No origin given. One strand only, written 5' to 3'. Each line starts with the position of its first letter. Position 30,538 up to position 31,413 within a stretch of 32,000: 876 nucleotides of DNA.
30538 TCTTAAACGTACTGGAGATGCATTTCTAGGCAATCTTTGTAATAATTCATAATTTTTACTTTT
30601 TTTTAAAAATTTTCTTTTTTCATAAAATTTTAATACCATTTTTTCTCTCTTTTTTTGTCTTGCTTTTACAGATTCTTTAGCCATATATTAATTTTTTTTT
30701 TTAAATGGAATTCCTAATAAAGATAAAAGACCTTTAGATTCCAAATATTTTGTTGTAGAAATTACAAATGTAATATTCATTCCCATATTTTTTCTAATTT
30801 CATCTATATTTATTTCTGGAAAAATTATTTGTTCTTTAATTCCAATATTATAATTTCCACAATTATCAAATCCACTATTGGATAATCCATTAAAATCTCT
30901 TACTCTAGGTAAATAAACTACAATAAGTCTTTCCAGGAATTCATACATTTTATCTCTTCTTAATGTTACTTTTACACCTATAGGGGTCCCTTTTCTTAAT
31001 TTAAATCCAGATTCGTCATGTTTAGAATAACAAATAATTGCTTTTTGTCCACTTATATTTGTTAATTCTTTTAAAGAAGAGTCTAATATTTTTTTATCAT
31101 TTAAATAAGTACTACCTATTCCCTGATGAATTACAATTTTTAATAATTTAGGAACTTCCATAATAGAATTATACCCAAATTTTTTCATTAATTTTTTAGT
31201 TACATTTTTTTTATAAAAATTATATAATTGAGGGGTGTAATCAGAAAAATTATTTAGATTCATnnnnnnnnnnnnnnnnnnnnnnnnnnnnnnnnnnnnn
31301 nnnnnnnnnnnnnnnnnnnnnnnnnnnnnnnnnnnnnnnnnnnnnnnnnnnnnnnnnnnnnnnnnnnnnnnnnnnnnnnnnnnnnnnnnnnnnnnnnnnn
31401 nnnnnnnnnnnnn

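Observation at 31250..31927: Ribosomal protein L24 gene doubled in size by in-frame repeats that replace its central region, with the canonical C-terminus missing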

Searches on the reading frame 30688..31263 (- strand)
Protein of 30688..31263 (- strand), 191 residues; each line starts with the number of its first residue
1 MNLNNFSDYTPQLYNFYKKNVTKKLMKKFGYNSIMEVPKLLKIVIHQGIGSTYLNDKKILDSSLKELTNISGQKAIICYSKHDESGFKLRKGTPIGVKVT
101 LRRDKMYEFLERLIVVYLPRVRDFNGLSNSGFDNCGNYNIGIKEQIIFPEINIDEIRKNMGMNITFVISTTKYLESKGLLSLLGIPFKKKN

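Call 11: find_related_loci(query=window:30688-31263:-, collection=genome_contigs, flank=4000)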
Query window:30688-31263:- (191 aa) in genome_contigs; peptide patterns used: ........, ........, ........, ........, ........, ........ (x = any residue, [..] = any of these).
600 stretches matched a pattern (row limit reached: there are more); 551 encode a relative of the query (tblastn E <= 1e-3); the best 80 are kept; 80 distinct loci.
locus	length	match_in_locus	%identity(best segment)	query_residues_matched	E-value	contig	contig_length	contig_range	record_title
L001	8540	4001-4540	73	9-189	3e-86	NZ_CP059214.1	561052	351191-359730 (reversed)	Blattabacterium cuenoti strain CHORISOsp chromosome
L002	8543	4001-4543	70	9-190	2e-83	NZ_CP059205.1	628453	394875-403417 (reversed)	Blattabacterium cuenoti strain ESCALves chromosome, complete genome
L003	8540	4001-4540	70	9-189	2e-81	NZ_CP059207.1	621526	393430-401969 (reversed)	Blattabacterium cuenoti strain ECTONUhan chromosome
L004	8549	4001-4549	67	8-190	2e-80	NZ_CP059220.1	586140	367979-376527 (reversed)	Blattabacterium cuenoti strain AMAZOsp chromosome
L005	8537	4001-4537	68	8-187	6e-77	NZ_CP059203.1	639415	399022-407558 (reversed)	Blattabacterium cuenoti strain EUPOLsin chromosome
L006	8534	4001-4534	62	9-188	1e-68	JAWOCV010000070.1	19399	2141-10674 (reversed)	MAG: Marinilabilia sp. isolate BLK5-1.bin.79 k191_2576400, whole genome shotgun sequence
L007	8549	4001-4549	58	8-191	2e-67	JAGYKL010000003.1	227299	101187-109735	MAG: Bacteroidia bacterium isolate M30B66 3, whole genome shotgun sequence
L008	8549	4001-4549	61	9-191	9e-67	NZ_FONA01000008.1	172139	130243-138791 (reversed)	Thermophagus xiamenensis strain DSM 19012, whole genome shotgun sequence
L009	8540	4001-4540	58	8-188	2e-66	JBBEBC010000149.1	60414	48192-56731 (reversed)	MAG: Bacteroidia bacterium isolate LejiaF_38_19 Lejia_F_764_length_60414_cov_12, whole genome shotgun sequence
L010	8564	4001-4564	61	4-191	2e-66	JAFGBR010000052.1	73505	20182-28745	MAG: Marinilabiliaceae bacterium isolate Zod_Metabat.1042 k87_9455465, whole genome shotgun sequence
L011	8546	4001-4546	59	9-191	2e-66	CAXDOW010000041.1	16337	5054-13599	MAG TPA_asm: uncultured Flavobacteriales bacterium isolate SRR5788144_concoct_106 genome assembly, contig: ERZ12300680.3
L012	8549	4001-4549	57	8-191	2e-66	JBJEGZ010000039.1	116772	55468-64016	MAG: Candidatus Limimorpha sp. isolate PUNG01_bin.028 NODE_75_length_116772_cov_10.629300, whole genome shotgun sequence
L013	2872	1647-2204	59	6-191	2e-66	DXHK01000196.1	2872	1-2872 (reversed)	MAG TPA_asm: Candidatus Alistipes pullicola isolate ChiHjej10B9-11434 ChiHjej10B9M5__C306761_L2872_SAMN08009864, whole g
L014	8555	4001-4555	59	7-191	3e-66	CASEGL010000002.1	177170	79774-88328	uncultured Rikenellaceae bacterium isolate O20_L4_316316_idba_bin.58 genome assembly, contig: O20_L4_316316_idba_bin.58.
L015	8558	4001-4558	59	6-191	4e-66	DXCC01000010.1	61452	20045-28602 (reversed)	MAG TPA_asm: Candidatus Tidjanibacter faecipullorum isolate ChiHjej11B10-19426 ChiHjej11B10M5__C149445_L61452_SAMN080098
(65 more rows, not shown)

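Call 19: find_encoding_contigs(protein=window:30688-31263:-, flank=10000, max_places=6)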
Protein window:30688-31263:- (191 aa): no gene with exactly this product is on record in the collection.

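Call 21: find_homologous_proteins(query=window:30688-31263:-, max_evalue=1e-40)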
Query window:30688-31263:- (191 aa): 7624 proteins with E <= 1e-40 among 8000 candidates; the best 120 are listed.
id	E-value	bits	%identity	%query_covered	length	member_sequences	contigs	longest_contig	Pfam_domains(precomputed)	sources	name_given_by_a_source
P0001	5.9e-120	416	100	100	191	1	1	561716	PF00281.25,PF00673.27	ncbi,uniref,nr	ncbi:50S ribosomal protein L5 [Blattabacterium cuenoti]|uniref:50S ribosomal protein L5 n=1 Tax=Blat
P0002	5.5e-81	289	73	95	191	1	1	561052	PF00281.25,PF00673.27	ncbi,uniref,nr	ncbi:50S ribosomal protein L5 [Blattabacterium cuenoti]|uniref:50S ribosomal protein L5 n=1 Tax=Blat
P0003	3.8e-80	286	74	95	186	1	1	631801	PF00281.25,PF00673.27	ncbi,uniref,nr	ncbi:50S ribosomal protein L5 [Blattabacterium cuenoti]|uniref:50S ribosomal protein L5 n=1 Tax=Blat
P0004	1.4e-79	284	73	96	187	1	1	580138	PF00281.25,PF00673.27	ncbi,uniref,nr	ncbi:50S ribosomal protein L5 [Blattabacterium cuenoti]|uniref:50S ribosomal protein L5 n=1 Tax=Blat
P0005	4.4e-79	282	73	96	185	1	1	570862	PF00281.25,PF00673.27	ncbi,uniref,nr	ncbi:50S ribosomal protein L5 [Blattabacterium cuenoti]|uniref:50S ribosomal protein L5 n=1 Tax=Blat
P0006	2.1e-78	280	73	95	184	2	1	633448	PF00281.25,PF00673.27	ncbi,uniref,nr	ncbi:50S ribosomal protein L5 [Blattabacterium cuenoti]|uniref:50S ribosomal protein L5 n=1 Tax=Blat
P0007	2.6e-78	280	72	95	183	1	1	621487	PF00281.25,PF00673.27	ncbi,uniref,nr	ncbi:50S ribosomal protein L5 [Blattabacterium cuenoti]|uniref:50S ribosomal protein L5 n=1 Tax=Blat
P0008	4.0e-78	279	73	95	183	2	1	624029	PF00281.25,PF00673.27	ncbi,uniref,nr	ncbi:50S ribosomal protein L5 [Blattabacterium cuenoti]|uniref:50S ribosomal protein L5 n=1 Tax=Blat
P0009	7.1e-78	278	71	95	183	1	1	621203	PF00281.25,PF00673.27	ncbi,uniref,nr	ncbi:50S ribosomal protein L5 [Blattabacterium cuenoti]|uniref:50S ribosomal protein L5 n=1 Tax=Blat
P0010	9.7e-78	278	70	95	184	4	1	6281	PF00281.25,PF00673.27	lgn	-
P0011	1.1e-77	278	70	95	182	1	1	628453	PF00281.25,PF00673.27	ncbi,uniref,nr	ncbi:50S ribosomal protein L5 [Blattabacterium cuenoti]|uniref:50S ribosomal protein L5 n=1 Tax=Blat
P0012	1.4e-76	274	70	95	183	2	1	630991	PF00281.25,PF00673.27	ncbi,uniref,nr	ncbi:50S ribosomal protein L5 [Blattabacterium cuenoti]|uniref:50S ribosomal protein L5 n=1 Tax=Blat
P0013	2.8e-76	273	70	95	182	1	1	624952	PF00281.25,PF00673.27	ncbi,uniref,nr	ncbi:50S ribosomal protein L5 [Blattabacterium cuenoti]|uniref:50S ribosomal protein L5 n=1 Tax=Blat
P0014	4.6e-76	273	71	95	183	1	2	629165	PF00281.25,PF00673.27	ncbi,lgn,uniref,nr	ncbi:50S ribosomal protein L5 [Blattabacterium sp. (Blaberus giganteus)]|uniref:50S ribosomal protei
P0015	4.8e-76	273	68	95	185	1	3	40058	PF00281.25,PF00673.27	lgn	-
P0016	8.4e-76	272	70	95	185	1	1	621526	PF00281.25,PF00673.27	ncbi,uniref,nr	ncbi:50S ribosomal protein L5 [Blattabacterium cuenoti]|uniref:50S ribosomal protein L5 n=1 Tax=Blat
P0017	1.1e-75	271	70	95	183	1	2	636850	PF00281.25,PF00673.27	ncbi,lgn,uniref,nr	ncbi:50S ribosomal protein L5 [Blattabacterium sp. (Blattella germanica) str. Bge]|uniref:50S riboso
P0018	1.2e-75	271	71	95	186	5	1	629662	PF00281.25,PF00673.27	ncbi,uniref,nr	ncbi:50S ribosomal protein L5 [Blattabacterium cuenoti]|uniref:50S ribosomal protein L5 n=1 Tax=Blat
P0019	5.4e-75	269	70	95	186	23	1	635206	PF00281.25,PF00673.27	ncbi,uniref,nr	ncbi:50S ribosomal protein L5 [Blattabacterium cuenoti]|uniref:50S ribosomal protein L5 n=1 Tax=Blat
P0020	1.7e-74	267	69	95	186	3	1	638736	PF00281.25,PF00673.27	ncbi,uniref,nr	ncbi:50S ribosomal protein L5 [Blattabacterium cuenoti]|uniref:50S ribosomal protein L5 n=1 Tax=Blat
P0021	4.2e-74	266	67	96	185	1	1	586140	PF00281.25,PF00673.27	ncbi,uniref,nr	ncbi:50S ribosomal protein L5 [Blattabacterium cuenoti]|uniref:50S ribosomal protein L5 n=1 Tax=Blat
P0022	4.5e-74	266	68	95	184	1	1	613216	PF00281.25,PF00673.27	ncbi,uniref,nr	ncbi:50S ribosomal protein L5 [Blattabacterium cuenoti]|uniref:50S ribosomal protein L5 n=1 Tax=Blat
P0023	8.1e-74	265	70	95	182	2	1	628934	PF00281.25,PF00673.27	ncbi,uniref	ncbi:50S ribosomal protein L5 [Blattabacterium cuenoti]|uniref:50S ribosomal protein L5 n=1 Tax=Blat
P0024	1.4e-73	265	70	95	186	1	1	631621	PF00281.25,PF00673.27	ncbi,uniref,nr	ncbi:50S ribosomal protein L5 [Blattabacterium cuenoti]|uniref:Large ribosomal subunit protein uL5 n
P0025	2.6e-73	264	70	93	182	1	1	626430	PF00281.25,PF00673.27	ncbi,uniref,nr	ncbi:50S ribosomal protein L5 [Blattabacterium cuenoti]|uniref:50S ribosomal protein L5 n=1 Tax=Blat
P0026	2.6e-73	264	70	95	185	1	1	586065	PF00281.25,PF00673.27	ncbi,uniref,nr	ncbi:50S ribosomal protein L5 [Blattabacterium cuenoti]|uniref:50S ribosomal protein L5 n=1 Tax=Blat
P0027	3.2e-72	260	66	96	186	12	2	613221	PF00281.25,PF00673.27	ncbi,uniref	ncbi:50S ribosomal protein L5 [Blattabacterium punctulatus]|uniref:50S ribosomal protein L5 n=1 Tax=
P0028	5.7e-72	259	69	96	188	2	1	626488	PF00281.25,PF00673.27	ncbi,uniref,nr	ncbi:50S ribosomal protein L5 [Blattabacterium cuenoti]|uniref:50S ribosomal protein L5 n=1 Tax=Blat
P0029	8.5e-72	259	68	95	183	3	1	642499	PF00281.25,PF00673.27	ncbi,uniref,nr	ncbi:50S ribosomal protein L5 [Blattabacterium cuenoti]|uniref:50S ribosomal protein L5 n=1 Tax=Blat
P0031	2.4e-71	257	67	95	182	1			PF00281.25,PF00673.27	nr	nr:50S ribosomal protein L5 [Blattabacterium clevelandi]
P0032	2.5e-71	257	67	95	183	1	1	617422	PF00281.25,PF00673.27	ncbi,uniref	ncbi:50S ribosomal protein L5 [Blattabacterium clevelandi]|uniref:50S ribosomal protein L5 n=1 Tax=B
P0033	4.0e-71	256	68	95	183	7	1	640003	PF00281.25,PF00673.27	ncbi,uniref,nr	ncbi:50S ribosomal protein L5 [Blattabacterium cuenoti]|uniref:50S ribosomal protein L5 n=1 Tax=Blat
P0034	4.2e-71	256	68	96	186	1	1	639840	PF00281.25,PF00673.27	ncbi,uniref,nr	ncbi:50S ribosomal protein L5 [Blattabacterium cuenoti]|uniref:50S ribosomal protein L5 n=1 Tax=Blat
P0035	6.8e-71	256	68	94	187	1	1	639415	PF00281.25,PF00673.27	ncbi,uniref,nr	ncbi:50S ribosomal protein L5 [Blattabacterium cuenoti]|uniref:50S ribosomal protein L5 n=1 Tax=Blat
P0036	9.5e-71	255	69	87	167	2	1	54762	PF00281.25,PF00673.27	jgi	jgi:large subunit ribosomal protein L5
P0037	1.1e-70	255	69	95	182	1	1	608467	PF00281.25,PF00673.27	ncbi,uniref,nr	ncbi:50S ribosomal protein L5 [Blattabacterium cuenoti]|uniref:50S ribosomal protein L5 n=1 Tax=Blat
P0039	1.9e-70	254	67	95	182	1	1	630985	PF00281.25,PF00673.27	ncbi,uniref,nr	ncbi:50S ribosomal protein L5 [Blattabacterium cuenoti]|uniref:50S ribosomal protein L5 n=1 Tax=Blat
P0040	2.4e-70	254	67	94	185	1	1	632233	PF00281.25,PF00673.27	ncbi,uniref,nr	ncbi:50S ribosomal protein L5 [Blattabacterium cuenoti]|uniref:50S ribosomal protein L5 n=1 Tax=Blat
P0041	2.9e-69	250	65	95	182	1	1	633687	PF00281.25,PF00673.27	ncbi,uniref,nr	ncbi:50S ribosomal protein L5 [Blattabacterium sp. (Cryptocercus kyebangensis)]|uniref:50S ribosomal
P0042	8.0e-69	249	72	86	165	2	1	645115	PF00281.25,PF00673.27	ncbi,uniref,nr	ncbi:50S ribosomal protein L5 [Blattabacterium cuenoti]|uniref:50S ribosomal protein L5 n=1 Tax=Blat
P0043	9.3e-68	246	64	96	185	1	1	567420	PF00281.25,PF00673.27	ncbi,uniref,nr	ncbi:50S ribosomal protein L5 [Blattabacterium cuenoti]|uniref:50S ribosomal protein L5 n=1 Tax=Blat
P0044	3.5e-67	244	62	95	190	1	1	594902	PF00281.25,PF00673.27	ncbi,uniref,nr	ncbi:50S ribosomal protein L5 [Blattabacterium cuenoti]|uniref:50S ribosomal protein L5 n=1 Tax=Blat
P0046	5.3e-66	240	63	94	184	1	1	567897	PF00281.25,PF00673.27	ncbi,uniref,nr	ncbi:50S ribosomal protein L5 [Blattabacterium cuenoti]|uniref:50S ribosomal protein L5 n=1 Tax=Blat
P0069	3.7e-63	231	60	96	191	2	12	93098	PF00281.25,PF00673.27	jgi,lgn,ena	jgi:large subunit ribosomal protein L5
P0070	4.2e-63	230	61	95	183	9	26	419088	PF00281.25,PF00673.27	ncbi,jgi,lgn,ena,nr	ncbi:MAG TPA: 50S ribosomal protein L5 [Flavobacteriaceae bacterium]|nr:50S ribosomal protein L5 [Fl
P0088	1.2e-62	229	60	95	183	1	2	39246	PF00281.25,PF00673.27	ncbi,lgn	ncbi:MAG: 50S ribosomal protein L5 [Flavobacteriales bacterium]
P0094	2.5e-62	228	59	98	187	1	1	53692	PF00281.25,PF00673.27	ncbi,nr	ncbi:50S ribosomal protein L5 [Flavobacteriaceae bacterium Ap0902]|nr:50S ribosomal protein L5 [Flav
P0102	4.5e-62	227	59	96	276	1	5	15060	PF00281.25,PF00673.27,PF02095.22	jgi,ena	jgi:large subunit ribosomal protein L5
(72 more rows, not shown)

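Call 22: find_encoding_contigs(protein=P0001, flank=10000, max_places=3)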
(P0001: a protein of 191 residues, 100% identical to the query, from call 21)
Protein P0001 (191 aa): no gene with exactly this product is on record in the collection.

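Call 54: search_protein_families(library=ncbifam, proteins=[L001:3607-3990:+, L004:3761-3979:+], max_evalue=0.00001)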
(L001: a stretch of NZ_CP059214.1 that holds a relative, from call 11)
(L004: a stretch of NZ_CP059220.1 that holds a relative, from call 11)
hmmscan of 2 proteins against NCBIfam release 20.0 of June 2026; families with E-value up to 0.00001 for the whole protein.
L001:3607-3990:+ (128 aa): 1 family
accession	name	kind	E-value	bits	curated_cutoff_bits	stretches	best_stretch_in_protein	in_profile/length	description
TIGR01079.1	rplX_bact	equivalog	5.8e-24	84.5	53.7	1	2-74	2-75/104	50S ribosomal protein L24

L004:3761-3979:+ (73 aa): 2 families
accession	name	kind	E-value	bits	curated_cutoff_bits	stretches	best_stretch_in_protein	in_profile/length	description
TIGR01079.1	rplX_bact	equivalog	3e-23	82.2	53.7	1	1-72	1-73/104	50S ribosomal protein L24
TIGR01080.1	rplX_A_E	equivalog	4e-08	33.6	47.65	1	3-42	41-80/116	50S ribosomal protein L24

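Call 66: find_encoding_contigs(protein=P0004, flank=1500, max_places=1)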
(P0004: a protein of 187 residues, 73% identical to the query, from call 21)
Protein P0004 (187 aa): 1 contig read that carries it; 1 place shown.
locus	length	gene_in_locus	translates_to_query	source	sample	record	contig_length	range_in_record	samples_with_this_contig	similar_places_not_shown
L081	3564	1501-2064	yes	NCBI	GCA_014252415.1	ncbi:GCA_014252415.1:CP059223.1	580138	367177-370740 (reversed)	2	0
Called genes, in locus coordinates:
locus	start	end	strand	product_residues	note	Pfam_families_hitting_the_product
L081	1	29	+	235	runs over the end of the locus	PF07650:KH_2, PF00189:Ribosomal_S3_C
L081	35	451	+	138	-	PF00252:Ribosomal_L16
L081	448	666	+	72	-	PF00831:Ribosomal_L29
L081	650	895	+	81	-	PF00366:Ribosomal_S17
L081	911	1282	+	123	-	PF00238:Ribosomal_L14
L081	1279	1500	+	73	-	PF00467:KOW (weak), PF17136:ribosomal_L24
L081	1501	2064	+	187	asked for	PF00281:Ribosomal_L5, PF00673:Ribosomal_L5_C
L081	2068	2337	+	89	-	PF00253:Ribosomal_S14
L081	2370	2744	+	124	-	PF00410:Ribosomal_S8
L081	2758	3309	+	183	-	PF00347:Ribosomal_L6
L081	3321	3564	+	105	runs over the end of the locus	PF00861:Ribosomal_L18p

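Call 67: find_encoding_contigs(protein=P0005, flank=1500, max_places=1)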
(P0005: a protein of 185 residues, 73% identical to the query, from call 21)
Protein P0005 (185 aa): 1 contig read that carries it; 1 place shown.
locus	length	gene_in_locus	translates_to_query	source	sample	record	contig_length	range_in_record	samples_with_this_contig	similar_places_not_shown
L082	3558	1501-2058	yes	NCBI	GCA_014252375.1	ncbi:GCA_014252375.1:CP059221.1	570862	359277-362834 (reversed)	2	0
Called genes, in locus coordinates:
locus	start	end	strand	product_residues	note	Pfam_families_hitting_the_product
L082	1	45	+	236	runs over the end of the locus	PF07650:KH_2, PF00189:Ribosomal_S3_C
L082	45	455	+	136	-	PF00252:Ribosomal_L16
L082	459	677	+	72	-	-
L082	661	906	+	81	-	PF00366:Ribosomal_S17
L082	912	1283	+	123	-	PF00238:Ribosomal_L14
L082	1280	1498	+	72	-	PF00467:KOW (weak), PF17136:ribosomal_L24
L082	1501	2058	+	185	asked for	PF00281:Ribosomal_L5, PF00673:Ribosomal_L5_C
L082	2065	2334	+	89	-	PF00253:Ribosomal_S14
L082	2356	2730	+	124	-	PF00410:Ribosomal_S8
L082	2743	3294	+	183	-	PF00347:Ribosomal_L6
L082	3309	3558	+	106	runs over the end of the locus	PF00861:Ribosomal_L18p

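Call 68: find_encoding_contigs(protein=P0043, flank=1500, max_places=1)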
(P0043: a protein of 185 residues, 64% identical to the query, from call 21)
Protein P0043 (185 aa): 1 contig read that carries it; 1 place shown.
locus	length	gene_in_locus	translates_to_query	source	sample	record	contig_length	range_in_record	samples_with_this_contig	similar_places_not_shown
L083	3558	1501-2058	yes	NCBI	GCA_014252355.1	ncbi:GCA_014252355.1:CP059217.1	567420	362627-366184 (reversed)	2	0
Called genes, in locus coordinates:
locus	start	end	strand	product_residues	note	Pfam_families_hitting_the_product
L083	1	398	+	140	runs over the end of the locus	PF00252:Ribosomal_L16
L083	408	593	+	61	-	PF00831:Ribosomal_L29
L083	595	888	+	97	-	PF00366:Ribosomal_S17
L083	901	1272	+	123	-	PF00238:Ribosomal_L14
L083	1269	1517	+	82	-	PF17136:ribosomal_L24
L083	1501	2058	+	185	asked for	PF00281:Ribosomal_L5, PF00673:Ribosomal_L5_C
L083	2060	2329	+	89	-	PF00253:Ribosomal_S14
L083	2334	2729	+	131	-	PF00410:Ribosomal_S8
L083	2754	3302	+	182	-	PF00347:Ribosomal_L6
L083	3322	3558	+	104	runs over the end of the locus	PF00861:Ribosomal_L18p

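Call 69: find_encoding_contigs(protein=P0046, flank=1500, max_places=1)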
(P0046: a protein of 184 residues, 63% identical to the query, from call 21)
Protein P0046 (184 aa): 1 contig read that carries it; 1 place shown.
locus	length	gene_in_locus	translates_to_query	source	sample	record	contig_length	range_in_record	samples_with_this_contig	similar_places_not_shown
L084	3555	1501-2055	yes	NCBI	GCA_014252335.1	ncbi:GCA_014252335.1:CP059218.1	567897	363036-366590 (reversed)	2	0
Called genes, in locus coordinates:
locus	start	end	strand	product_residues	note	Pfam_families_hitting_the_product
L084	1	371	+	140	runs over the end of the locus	PF00252:Ribosomal_L16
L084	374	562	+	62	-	PF00831:Ribosomal_L29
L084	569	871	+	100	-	PF00366:Ribosomal_S17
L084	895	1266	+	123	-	PF00238:Ribosomal_L14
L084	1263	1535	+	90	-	PF17136:ribosomal_L24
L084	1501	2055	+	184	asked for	PF00281:Ribosomal_L5, PF00673:Ribosomal_L5_C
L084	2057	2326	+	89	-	PF00253:Ribosomal_S14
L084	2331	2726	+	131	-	PF00410:Ribosomal_S8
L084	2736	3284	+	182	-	PF00347:Ribosomal_L6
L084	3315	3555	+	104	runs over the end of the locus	PF00861:Ribosomal_L18p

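Call 70: find_encoding_contigs(protein=P0044, flank=1500, max_places=1)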
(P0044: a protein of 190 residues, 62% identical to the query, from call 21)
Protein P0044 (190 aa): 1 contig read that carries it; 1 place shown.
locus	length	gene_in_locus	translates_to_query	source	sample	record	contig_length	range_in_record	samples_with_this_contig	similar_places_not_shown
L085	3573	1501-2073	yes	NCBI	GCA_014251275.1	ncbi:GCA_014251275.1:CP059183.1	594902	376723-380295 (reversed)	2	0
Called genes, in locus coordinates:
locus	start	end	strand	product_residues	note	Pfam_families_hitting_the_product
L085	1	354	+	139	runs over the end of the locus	PF00252:Ribosomal_L16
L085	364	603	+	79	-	PF00831:Ribosomal_L29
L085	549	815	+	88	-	PF00366:Ribosomal_S17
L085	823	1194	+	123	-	PF00238:Ribosomal_L14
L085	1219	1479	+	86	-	PF17136:ribosomal_L24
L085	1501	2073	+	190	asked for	PF00281:Ribosomal_L5, PF00673:Ribosomal_L5_C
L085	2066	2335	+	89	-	PF00253:Ribosomal_S14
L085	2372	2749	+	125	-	PF00410:Ribosomal_S8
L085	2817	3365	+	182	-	PF00347:Ribosomal_L6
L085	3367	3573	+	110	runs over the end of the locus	PF00861:Ribosomal_L18p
